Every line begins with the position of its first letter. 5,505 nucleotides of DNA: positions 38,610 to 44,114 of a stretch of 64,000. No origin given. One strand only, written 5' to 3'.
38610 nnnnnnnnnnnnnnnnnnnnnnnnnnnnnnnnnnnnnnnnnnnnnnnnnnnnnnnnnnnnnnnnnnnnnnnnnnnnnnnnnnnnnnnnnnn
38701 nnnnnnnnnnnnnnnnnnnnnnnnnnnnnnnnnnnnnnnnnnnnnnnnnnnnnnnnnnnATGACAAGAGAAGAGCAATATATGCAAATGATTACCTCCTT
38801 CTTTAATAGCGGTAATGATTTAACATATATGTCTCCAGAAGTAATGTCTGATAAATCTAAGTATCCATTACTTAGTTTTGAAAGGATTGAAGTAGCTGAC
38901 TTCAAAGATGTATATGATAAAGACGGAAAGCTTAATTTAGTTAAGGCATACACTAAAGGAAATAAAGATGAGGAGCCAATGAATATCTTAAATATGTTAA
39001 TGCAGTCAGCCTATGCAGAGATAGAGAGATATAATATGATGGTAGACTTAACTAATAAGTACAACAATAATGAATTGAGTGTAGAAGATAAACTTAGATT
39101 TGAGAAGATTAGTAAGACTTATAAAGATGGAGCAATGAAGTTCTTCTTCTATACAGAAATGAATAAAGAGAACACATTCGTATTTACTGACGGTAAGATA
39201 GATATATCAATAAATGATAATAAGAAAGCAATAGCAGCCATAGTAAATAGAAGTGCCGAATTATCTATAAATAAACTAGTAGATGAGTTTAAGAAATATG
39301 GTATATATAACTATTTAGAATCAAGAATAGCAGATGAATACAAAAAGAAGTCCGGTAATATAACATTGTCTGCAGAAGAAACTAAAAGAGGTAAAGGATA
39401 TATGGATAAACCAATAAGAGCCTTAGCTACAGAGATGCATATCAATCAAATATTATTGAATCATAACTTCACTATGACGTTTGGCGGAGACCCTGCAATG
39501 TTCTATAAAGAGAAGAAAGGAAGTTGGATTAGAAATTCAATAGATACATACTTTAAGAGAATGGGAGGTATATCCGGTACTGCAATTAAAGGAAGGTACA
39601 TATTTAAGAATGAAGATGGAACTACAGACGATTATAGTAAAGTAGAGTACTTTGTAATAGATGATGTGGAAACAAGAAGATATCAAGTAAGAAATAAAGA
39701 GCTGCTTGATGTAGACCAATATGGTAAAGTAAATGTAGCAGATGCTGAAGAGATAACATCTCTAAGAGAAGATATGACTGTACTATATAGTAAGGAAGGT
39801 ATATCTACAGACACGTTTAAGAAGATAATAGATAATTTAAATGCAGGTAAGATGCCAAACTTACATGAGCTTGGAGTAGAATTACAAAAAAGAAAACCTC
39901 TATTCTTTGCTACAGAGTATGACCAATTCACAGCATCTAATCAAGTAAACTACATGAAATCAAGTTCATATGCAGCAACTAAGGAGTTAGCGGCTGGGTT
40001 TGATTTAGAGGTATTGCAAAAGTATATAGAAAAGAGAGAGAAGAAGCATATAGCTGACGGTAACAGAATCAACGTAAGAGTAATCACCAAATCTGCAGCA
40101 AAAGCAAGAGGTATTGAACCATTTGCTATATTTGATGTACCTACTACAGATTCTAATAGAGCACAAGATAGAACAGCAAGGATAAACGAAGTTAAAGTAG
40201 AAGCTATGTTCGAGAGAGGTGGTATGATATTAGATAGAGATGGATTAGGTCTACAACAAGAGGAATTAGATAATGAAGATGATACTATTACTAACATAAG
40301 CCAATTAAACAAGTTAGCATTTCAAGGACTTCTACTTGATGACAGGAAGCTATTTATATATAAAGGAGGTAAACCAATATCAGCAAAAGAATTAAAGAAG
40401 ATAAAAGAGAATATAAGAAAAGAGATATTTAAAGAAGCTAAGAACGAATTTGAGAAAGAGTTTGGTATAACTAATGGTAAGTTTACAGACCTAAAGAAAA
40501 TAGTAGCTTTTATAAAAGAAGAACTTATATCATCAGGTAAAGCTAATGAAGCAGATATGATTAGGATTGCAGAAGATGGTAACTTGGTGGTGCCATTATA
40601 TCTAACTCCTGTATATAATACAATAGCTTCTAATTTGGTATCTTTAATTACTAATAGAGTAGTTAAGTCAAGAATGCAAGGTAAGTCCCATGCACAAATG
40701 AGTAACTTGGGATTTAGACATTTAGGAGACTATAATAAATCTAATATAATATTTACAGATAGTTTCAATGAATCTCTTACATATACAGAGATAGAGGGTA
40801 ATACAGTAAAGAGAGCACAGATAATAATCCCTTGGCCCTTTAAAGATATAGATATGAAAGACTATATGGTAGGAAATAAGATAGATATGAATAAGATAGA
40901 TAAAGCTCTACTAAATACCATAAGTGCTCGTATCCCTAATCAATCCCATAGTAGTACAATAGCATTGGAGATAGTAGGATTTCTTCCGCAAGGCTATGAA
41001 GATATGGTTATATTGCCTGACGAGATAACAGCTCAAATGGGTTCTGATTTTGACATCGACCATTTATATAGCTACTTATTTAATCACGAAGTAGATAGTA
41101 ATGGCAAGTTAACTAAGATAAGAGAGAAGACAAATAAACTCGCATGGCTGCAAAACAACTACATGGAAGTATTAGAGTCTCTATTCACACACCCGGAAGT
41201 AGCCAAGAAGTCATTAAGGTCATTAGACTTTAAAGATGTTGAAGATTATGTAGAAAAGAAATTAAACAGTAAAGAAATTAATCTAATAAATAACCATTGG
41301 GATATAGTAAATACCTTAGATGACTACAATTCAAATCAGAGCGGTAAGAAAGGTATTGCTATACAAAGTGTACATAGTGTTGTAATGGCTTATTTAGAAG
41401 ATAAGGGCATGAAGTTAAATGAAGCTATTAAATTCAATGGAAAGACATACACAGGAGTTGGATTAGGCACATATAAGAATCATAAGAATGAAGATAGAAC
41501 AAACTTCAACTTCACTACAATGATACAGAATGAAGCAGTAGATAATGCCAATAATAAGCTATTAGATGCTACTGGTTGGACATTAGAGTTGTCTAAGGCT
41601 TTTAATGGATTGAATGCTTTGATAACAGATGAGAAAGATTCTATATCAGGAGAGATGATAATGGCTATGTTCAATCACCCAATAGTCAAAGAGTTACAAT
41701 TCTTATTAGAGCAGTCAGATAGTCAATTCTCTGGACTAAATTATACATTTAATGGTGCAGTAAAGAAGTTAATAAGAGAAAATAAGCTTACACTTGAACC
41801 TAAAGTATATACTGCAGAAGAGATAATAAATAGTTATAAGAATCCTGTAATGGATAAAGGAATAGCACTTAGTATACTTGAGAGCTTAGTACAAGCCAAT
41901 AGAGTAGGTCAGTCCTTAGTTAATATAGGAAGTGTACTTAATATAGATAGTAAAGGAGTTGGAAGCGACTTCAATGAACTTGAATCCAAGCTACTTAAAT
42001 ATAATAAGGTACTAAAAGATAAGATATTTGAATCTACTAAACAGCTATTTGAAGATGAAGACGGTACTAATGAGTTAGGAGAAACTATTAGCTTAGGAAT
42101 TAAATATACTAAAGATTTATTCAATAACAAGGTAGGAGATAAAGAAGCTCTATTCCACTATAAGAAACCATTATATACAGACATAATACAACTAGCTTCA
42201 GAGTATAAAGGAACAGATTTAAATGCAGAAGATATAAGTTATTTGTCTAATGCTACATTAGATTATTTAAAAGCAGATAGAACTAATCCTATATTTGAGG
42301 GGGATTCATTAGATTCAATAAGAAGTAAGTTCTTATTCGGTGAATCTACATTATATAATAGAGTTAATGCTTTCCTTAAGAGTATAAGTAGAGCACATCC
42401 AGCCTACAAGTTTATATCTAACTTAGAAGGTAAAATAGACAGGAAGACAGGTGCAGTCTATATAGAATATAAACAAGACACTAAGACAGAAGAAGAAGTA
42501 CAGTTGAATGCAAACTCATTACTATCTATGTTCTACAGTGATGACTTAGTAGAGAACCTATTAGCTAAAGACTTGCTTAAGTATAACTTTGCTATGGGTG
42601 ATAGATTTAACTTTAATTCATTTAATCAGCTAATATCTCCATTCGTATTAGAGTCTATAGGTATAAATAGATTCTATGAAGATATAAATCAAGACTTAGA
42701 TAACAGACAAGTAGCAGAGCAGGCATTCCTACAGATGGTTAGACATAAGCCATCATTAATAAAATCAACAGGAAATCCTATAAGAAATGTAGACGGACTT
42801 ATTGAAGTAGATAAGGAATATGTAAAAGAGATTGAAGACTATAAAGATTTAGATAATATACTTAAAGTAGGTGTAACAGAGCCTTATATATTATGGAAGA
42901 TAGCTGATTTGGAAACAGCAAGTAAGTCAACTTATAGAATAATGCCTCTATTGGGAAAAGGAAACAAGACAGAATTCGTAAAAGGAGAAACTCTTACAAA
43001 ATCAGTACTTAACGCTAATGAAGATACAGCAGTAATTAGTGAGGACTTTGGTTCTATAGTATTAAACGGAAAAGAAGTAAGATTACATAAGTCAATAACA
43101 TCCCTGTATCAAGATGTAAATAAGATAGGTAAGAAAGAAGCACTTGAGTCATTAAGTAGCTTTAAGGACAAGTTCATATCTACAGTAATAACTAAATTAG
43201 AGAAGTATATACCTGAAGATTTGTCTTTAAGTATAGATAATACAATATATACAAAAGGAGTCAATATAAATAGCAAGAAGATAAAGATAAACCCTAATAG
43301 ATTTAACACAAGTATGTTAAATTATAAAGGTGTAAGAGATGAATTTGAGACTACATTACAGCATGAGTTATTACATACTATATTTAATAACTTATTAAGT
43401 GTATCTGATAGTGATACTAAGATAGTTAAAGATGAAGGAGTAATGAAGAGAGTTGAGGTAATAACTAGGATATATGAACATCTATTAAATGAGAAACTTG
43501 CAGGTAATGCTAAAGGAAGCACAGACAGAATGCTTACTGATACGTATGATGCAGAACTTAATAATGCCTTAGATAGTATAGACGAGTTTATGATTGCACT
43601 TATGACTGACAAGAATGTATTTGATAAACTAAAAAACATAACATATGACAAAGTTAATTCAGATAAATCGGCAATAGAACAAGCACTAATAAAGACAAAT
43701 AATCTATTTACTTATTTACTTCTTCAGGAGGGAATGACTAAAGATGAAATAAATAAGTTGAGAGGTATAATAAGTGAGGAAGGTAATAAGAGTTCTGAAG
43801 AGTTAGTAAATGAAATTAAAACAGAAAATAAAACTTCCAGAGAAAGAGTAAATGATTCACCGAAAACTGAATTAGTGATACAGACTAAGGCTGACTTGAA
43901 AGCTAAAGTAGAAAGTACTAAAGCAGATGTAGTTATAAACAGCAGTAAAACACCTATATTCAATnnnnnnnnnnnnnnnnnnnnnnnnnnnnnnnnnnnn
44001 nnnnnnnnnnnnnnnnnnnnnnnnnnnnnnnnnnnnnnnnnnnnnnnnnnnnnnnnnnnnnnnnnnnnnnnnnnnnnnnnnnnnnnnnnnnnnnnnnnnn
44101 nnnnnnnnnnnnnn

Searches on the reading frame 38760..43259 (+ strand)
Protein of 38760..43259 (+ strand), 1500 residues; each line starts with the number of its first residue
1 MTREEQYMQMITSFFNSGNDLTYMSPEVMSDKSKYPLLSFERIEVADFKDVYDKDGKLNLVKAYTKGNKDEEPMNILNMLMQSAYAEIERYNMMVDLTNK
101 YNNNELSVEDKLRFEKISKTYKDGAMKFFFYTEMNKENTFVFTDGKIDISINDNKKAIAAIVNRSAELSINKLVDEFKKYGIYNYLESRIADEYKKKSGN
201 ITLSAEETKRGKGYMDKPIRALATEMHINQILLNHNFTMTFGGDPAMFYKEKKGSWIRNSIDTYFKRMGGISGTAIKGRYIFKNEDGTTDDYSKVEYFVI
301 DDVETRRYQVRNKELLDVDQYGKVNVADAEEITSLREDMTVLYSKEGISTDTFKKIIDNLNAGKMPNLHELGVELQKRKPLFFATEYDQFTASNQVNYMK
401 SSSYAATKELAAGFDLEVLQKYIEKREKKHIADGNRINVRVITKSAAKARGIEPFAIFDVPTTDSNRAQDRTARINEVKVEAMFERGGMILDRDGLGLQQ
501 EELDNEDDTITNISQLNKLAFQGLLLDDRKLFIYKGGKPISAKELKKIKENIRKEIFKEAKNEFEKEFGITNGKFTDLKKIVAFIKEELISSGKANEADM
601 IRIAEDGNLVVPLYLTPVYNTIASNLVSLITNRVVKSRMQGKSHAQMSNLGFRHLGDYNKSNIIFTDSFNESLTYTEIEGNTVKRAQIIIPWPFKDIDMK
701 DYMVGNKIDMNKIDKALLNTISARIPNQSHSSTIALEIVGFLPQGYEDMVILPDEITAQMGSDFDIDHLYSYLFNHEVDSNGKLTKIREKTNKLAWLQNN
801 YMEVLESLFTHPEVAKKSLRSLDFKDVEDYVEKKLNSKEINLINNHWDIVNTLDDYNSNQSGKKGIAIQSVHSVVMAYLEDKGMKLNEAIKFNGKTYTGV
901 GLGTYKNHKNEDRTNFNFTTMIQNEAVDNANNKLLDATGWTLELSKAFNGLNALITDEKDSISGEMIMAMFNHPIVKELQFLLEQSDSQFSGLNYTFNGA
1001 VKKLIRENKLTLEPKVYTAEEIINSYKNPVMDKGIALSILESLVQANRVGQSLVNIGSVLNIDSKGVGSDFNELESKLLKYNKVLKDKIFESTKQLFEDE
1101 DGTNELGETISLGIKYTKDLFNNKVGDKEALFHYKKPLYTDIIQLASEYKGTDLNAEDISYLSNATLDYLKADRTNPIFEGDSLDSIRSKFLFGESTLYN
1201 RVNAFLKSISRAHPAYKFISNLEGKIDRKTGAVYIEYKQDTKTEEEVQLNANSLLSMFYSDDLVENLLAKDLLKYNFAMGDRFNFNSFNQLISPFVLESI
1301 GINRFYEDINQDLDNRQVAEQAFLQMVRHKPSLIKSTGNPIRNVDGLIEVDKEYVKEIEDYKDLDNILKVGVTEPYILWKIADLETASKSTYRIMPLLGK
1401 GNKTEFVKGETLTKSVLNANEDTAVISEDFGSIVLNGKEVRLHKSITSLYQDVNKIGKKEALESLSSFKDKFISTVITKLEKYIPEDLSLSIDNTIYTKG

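Call 38: search_solved_structures(query=window:38760-43259:+, max_evalue=0.01)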
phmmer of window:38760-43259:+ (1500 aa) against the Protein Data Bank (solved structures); distinct sequences matched with E-value up to 0.01: 0.

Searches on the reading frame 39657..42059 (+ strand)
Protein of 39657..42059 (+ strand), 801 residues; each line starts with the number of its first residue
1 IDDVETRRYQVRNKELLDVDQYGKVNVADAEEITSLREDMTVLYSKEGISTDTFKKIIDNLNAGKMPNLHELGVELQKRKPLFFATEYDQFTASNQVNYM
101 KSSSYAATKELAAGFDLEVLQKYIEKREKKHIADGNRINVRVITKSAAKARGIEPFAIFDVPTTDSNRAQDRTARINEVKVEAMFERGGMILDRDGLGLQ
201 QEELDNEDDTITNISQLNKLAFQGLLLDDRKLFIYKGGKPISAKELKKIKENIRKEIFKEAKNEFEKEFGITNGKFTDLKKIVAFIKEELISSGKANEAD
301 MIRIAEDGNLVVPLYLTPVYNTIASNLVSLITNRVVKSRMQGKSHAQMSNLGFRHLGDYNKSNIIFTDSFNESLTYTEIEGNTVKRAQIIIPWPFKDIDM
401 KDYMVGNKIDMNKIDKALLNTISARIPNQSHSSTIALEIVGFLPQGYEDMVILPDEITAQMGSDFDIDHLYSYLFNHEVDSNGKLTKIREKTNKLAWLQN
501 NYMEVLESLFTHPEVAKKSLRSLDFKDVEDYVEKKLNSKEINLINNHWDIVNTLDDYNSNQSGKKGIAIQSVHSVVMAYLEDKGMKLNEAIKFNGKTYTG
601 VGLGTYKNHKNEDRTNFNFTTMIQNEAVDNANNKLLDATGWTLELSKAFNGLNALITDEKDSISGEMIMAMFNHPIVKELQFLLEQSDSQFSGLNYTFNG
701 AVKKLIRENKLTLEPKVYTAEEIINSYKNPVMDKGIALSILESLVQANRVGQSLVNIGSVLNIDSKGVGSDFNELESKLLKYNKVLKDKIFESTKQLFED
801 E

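Call 37: search_dna_similar(query=window:39657-42059:+, collection=phages, mode=protein, max_rows=20, max_evalue=0.001)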
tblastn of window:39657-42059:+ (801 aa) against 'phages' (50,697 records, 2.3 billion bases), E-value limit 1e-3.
Records with a match: 142; places in all: 142; records where one place covers at least 80% of the query: 0.
Best place of each record, by identity: <60% 142.
By first word of the organism name: uncultured 54; Bacteroides 32; Flavobacterium 29; Bacteriophage 7; CrAssphage 7; Caudoviricetes 2; crAssphage 2; Cellulophaga 2; Dulem 2; IAS 2; and 3 more.
By host as written in the record: - 70; Bacteroides intestinalis DSM 108646 25; Flavobacterium psychrophilum 950106-1/1 12; Flavobacterium psychrophilum 020612-2/1 3; Flavobacterium psychrophilum strain FPS-D10 3; Bacteroides cellulosilyticus 3; Homo sapiens 3; Flavobacterium psychrophilum FPS-D15 2; and 15 more.
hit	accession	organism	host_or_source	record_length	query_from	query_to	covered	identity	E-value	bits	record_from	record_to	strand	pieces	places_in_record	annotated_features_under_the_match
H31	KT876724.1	Flavobacterium phage FpV4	Flavobacterium psychrophilum 950106-1/1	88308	8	485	60%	27.7%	5e-32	140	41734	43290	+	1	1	putative structural protein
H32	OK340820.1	Flavobacterium phage FpV4-1.1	Flavobacterium psychrophilum 020612-2/1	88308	8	485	60%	27.7%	5e-32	140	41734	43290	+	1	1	record has no annotation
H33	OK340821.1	Flavobacterium phage FpV4-1.2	Flavobacterium psychrophilum 020612-2/1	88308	8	485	60%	27.7%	5e-32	140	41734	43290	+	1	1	record has no annotation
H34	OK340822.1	Flavobacterium phage FpV4-1.3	Flavobacterium psychrophilum 020612-2/1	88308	8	485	60%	27.7%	5e-32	140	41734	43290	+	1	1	record has no annotation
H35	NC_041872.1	Flavobacterium phage FpV4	Flavobacterium psychrophilum 950106-1/1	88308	8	485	60%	27.7%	5e-32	140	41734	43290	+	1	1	virion structural protein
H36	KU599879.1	Flavobacterium phage Fpv3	Flavobacterium psychrophilum 950106-1/1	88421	8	485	60%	27.7%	5e-32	140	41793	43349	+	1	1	structural protein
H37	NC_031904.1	Flavobacterium phage Fpv3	Flavobacterium psychrophilum 950106-1/1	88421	8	485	60%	27.7%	5e-32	140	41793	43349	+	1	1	virion structural protein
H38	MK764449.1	Flavobacterium phage FPSV-S29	Flavobacterium psychrophilum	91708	8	485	60%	27.4%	3e-30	135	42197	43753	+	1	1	structural protein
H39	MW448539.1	Flavobacterium phage FPSV-D24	Flavobacterium psychrophilum strain ...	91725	8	485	60%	27.4%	3e-30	135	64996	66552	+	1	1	record has no annotation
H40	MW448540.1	Flavobacterium phage FPSV-D25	Flavobacterium psychrophilum strain ...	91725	8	485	60%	27.4%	3e-30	135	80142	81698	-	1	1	record has no annotation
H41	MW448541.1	Flavobacterium phage FPSV-D27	Flavobacterium psychrophilum strain ...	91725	8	485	60%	27.4%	3e-30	135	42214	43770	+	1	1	record has no annotation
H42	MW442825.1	Flavobacterium phage FPSV-D5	Flavobacterium psychrophilum FPS-D15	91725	8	485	60%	27.4%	3e-30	135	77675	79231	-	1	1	record has no annotation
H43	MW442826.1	Flavobacterium phage FPSV-D9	Flavobacterium psychrophilum FPS-D15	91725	8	485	60%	27.4%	3e-30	135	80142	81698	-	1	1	record has no annotation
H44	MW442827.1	Flavobacterium phage FPSV-D12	Flavobacterium psychrophilum FPS-D2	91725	8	485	60%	27.4%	3e-30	135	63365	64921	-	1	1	record has no annotation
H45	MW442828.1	Flavobacterium phage FPSV-D13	Flavobacterium psychrophilum FPS-D10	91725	8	485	60%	27.4%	3e-30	135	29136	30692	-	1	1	record has no annotation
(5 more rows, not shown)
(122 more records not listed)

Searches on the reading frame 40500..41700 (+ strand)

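Call 39: search_dna_similar(query=window:40500-41700:+, collection=phages, mode=protein, max_rows=45, max_evalue=0.001, rows=spread)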
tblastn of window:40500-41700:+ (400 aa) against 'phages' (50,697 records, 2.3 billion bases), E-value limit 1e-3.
Records with a match: 143; places in all: 143; records where one place covers at least 80% of the query: 0.
Best place of each record, by identity: <60% 143.
By first word of the organism name: uncultured 54; Bacteroides 32; Flavobacterium 29; Bacteriophage 7; CrAssphage 7; Caudoviricetes 2; crAssphage 2; IAS 2; Cellulophaga 2; Dulem 2; and 4 more.
By host as written in the record: - 70; Bacteroides intestinalis DSM 108646 25; Flavobacterium psychrophilum 950106-1/1 12; Bacteroides cellulosilyticus 4; Flavobacterium psychrophilum strain FPS-D10 3; Flavobacterium psychrophilum 020612-2/1 3; Homo sapiens 3; Bacteroides intestinalis APC919/174 2; and 15 more.
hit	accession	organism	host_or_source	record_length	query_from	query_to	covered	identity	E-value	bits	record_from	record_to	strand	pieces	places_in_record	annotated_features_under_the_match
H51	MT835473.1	Bacteriophage sp.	human fecal samples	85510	1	293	73%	25.6%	9e-11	70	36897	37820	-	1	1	record has no annotation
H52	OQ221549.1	Bacteroides phage PhiCrAssBcn14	Bacteroides intestinalis DSM 108646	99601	19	262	61%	28.1%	1e-13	79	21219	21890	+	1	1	putative RNA polymerase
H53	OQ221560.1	Bacteroides phage PhiCrAssBcn25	Bacteroides intestinalis DSM 108646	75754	19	262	61%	28.1%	2e-13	78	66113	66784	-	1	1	putative RNA polymerase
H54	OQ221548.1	Bacteroides phage PhiCrAssBcn13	Bacteroides intestinalis DSM 108646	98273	19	262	61%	28.1%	2e-13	78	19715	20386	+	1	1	putative RNA polymerase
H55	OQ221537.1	Bacteroides phage PhiCrAssBcn2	Bacteroides intestinalis DSM 108646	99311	19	262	61%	28.1%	2e-13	78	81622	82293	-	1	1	putative RNA polymerase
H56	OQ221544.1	Bacteroides phage PhiCrAssBcn9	Bacteroides intestinalis DSM 108646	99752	19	262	61%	28.1%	2e-13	78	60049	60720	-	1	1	putative RNA-polymerase subunit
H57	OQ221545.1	Bacteroides phage PhiCrAssBcn10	Bacteroides intestinalis DSM 108646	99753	19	262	61%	28.1%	2e-13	78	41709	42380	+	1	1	putative RNA polymerase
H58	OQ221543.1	Bacteroides phage PhiCrAssBcn8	Bacteroides intestinalis DSM 108646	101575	19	262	61%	28.1%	2e-13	78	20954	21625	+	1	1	putative RNA polymerase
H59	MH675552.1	Bacteroides phage crAss001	Bacteroides intestinalis APC919/174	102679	19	262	61%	28.1%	2e-13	78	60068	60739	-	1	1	putative RNA polymerase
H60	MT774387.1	uncultured phage cr111_1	human feces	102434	5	270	67%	25.7%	2e-10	69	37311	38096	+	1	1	putative RNA polymerase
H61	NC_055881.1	uncultured phage cr112_1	human feces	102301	19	262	61%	27.7%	7e-13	77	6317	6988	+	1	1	putative RNA polymerase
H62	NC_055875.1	uncultured phage cr10_1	human feces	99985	4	254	63%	26.0%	2e-10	69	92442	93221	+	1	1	hypothetical protein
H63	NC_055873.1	uncultured phage cr1_1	human feces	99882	1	206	52%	30.5%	8e-13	76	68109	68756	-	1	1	hypothetical protein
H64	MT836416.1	Bacteriophage sp.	human fecal samples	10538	4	206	51%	30.8%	2e-16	87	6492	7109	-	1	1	record has no annotation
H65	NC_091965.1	Caudoviricetes sp. 'Rudgehvirus jaberico'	Bacteroides cellulosilyticus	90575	4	225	56%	27.9%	2e-14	81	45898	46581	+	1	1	putative RNAP catalytic subunit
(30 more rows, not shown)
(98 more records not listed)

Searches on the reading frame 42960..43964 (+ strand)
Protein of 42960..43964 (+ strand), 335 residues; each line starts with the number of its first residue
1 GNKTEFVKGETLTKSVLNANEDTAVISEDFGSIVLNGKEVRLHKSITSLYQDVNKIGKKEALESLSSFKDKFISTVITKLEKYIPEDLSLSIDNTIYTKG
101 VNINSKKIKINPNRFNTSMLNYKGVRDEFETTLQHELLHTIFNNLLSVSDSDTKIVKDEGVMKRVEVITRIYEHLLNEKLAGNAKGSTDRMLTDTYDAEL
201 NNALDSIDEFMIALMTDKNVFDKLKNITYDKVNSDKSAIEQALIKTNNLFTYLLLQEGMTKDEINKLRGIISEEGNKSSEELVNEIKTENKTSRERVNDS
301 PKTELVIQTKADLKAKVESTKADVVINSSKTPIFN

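Call 89: search_protein_families(library=ncbifam, proteins=[window:42960-43964:+], max_evalue=1)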
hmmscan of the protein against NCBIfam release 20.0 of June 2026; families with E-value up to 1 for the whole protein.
window:42960-43964:+ (335 aa): 0 families
